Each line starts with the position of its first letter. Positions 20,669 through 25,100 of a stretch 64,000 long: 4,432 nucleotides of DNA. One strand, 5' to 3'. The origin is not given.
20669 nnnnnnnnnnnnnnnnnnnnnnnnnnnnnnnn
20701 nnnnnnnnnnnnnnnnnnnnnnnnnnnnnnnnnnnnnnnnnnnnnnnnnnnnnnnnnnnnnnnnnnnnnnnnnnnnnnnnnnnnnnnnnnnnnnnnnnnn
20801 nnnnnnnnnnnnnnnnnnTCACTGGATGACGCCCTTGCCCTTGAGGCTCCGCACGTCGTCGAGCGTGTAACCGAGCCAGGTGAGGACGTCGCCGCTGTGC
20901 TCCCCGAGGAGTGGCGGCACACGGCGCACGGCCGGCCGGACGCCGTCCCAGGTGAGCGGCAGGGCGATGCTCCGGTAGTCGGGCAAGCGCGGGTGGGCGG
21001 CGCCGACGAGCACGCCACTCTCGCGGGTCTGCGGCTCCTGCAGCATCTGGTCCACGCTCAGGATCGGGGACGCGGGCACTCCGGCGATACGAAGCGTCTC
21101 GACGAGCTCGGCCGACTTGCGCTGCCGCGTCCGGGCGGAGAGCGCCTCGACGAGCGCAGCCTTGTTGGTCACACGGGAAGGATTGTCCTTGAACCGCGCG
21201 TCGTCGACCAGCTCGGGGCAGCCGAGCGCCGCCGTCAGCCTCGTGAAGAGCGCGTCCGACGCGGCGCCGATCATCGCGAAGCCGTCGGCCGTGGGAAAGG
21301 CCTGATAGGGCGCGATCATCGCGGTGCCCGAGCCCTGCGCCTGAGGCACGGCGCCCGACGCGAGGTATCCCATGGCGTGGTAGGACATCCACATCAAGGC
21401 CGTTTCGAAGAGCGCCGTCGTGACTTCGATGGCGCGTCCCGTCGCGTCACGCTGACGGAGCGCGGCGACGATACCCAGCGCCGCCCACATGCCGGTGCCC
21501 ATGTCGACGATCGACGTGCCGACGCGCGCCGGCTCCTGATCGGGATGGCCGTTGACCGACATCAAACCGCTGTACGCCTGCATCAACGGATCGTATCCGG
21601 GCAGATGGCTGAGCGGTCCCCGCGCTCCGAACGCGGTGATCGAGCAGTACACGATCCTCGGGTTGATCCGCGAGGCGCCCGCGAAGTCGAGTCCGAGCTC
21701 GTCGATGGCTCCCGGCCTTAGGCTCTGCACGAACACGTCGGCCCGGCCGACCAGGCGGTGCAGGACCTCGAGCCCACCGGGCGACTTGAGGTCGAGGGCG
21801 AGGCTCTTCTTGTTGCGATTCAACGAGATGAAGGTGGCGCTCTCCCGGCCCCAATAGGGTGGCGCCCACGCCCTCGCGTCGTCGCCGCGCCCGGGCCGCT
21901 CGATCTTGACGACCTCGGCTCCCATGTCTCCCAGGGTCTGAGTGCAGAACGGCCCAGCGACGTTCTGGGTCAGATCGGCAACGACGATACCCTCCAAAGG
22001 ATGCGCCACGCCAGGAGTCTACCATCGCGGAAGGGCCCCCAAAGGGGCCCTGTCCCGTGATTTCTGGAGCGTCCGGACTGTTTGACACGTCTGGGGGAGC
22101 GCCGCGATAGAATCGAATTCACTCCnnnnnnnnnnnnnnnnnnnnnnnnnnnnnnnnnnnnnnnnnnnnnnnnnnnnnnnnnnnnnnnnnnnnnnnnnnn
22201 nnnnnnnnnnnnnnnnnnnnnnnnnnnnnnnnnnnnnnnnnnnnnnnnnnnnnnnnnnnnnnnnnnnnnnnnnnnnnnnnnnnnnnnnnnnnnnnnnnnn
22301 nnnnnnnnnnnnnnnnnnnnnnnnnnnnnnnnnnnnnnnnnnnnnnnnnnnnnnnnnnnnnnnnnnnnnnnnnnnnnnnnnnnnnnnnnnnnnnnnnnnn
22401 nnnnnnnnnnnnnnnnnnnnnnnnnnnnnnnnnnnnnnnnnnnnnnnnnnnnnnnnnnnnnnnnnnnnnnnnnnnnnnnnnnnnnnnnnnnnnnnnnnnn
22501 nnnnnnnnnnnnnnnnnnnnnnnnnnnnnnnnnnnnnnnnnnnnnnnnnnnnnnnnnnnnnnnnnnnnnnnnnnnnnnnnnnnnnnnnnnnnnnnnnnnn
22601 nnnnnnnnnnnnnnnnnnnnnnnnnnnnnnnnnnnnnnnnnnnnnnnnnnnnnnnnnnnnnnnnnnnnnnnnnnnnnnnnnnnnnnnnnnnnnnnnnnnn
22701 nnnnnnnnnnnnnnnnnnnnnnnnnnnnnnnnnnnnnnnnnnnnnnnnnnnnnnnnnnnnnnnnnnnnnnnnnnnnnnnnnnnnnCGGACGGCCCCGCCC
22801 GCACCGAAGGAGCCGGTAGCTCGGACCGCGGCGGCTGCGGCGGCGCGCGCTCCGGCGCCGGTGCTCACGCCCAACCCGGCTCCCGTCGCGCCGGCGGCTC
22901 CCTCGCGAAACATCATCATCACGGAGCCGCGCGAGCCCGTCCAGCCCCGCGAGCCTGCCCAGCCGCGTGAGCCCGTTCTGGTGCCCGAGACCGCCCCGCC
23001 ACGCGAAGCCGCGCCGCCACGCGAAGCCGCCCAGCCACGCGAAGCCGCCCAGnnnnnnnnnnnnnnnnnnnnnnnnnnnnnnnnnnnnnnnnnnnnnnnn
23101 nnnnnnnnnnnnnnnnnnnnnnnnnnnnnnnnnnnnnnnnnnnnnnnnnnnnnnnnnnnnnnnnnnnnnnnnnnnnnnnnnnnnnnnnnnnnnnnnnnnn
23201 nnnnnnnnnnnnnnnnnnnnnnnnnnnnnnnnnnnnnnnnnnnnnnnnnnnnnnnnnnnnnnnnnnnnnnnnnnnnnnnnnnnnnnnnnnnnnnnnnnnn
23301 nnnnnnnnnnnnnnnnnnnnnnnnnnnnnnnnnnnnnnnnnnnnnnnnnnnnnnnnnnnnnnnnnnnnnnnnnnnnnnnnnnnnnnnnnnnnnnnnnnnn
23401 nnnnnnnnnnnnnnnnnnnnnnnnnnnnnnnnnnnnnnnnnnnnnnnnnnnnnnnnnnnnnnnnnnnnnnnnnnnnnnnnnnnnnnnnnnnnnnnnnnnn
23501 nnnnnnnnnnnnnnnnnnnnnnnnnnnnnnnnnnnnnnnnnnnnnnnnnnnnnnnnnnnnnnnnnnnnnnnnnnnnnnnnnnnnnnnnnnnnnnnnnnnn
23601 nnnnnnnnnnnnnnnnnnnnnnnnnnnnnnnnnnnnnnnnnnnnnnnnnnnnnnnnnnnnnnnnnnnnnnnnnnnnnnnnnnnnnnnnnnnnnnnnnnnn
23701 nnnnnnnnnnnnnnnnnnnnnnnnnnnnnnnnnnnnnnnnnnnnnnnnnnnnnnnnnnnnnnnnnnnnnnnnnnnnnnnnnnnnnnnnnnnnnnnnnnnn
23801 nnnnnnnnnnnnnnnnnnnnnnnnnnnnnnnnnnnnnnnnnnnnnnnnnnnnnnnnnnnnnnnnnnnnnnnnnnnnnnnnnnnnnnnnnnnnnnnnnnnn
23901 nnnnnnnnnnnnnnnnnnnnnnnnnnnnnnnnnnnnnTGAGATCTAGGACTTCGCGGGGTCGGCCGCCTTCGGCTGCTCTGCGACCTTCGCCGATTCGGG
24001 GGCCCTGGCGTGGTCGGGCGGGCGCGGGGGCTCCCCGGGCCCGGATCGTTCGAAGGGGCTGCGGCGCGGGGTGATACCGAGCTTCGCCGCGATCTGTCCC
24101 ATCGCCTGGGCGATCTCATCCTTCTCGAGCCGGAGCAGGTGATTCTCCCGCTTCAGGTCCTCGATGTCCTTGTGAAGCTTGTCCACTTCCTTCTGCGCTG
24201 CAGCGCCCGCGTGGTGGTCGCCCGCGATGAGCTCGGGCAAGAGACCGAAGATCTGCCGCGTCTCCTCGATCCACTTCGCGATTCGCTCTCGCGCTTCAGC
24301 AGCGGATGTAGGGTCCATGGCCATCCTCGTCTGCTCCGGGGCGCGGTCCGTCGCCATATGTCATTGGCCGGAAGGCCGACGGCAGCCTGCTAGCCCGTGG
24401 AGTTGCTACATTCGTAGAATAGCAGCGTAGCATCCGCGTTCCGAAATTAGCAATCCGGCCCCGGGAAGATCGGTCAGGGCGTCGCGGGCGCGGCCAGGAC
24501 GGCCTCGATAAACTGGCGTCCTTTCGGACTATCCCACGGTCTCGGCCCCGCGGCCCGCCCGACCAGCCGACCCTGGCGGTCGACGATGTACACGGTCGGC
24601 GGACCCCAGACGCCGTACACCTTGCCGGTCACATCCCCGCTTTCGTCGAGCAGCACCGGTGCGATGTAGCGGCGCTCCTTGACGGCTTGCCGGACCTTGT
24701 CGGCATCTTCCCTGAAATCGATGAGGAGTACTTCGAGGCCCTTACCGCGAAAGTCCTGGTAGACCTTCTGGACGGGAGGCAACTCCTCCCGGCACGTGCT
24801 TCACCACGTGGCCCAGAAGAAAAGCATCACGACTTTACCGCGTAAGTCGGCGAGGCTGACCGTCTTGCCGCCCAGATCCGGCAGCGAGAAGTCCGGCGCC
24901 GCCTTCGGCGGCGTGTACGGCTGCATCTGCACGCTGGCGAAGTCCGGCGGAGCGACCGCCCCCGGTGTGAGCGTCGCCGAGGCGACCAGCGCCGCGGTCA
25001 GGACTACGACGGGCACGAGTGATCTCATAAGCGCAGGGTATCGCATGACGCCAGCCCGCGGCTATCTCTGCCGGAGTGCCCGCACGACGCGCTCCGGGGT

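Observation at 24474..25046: Selenocysteine-containing TlpA/ResA-like thioredoxin-fold protein, split by the ORF caller at an in-frame TGA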

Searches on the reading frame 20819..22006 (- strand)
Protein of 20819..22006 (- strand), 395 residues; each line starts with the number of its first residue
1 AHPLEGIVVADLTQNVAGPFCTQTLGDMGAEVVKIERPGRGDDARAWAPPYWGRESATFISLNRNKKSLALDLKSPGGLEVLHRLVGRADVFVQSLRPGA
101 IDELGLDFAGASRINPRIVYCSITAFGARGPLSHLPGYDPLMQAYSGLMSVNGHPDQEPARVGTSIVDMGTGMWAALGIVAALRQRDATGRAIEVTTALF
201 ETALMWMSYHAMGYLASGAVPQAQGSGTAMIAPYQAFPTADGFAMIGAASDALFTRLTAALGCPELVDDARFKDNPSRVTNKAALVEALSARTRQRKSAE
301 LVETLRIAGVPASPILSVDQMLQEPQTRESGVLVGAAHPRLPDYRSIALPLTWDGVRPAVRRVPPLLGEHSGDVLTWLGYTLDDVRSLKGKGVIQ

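Call 62: search_protein_families(library=pfam, proteins=[window:20819-22006:-], max_evalue=0.001)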
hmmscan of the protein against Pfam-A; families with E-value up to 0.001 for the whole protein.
window:20819-22006:- (395 aa): 1 family
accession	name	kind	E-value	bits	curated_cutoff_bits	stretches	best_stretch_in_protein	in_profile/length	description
PF02515.22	CoA_transf_3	-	4.3e-124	414.8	23.3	1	4-371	1-366/366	CoA-transferase family III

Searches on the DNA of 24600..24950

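Call 8: search_rna_families(source=window, start=24600, end=24950, threshold=evalue, max_evalue=10, show_alignments=3)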
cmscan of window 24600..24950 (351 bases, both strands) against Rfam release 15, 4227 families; matches with E-value up to 10: 1.
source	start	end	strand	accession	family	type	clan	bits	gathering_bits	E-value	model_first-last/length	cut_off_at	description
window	24852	24933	+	RF01744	livK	Cis-reg;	-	14.9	65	9.5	1-84/84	no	livK RNA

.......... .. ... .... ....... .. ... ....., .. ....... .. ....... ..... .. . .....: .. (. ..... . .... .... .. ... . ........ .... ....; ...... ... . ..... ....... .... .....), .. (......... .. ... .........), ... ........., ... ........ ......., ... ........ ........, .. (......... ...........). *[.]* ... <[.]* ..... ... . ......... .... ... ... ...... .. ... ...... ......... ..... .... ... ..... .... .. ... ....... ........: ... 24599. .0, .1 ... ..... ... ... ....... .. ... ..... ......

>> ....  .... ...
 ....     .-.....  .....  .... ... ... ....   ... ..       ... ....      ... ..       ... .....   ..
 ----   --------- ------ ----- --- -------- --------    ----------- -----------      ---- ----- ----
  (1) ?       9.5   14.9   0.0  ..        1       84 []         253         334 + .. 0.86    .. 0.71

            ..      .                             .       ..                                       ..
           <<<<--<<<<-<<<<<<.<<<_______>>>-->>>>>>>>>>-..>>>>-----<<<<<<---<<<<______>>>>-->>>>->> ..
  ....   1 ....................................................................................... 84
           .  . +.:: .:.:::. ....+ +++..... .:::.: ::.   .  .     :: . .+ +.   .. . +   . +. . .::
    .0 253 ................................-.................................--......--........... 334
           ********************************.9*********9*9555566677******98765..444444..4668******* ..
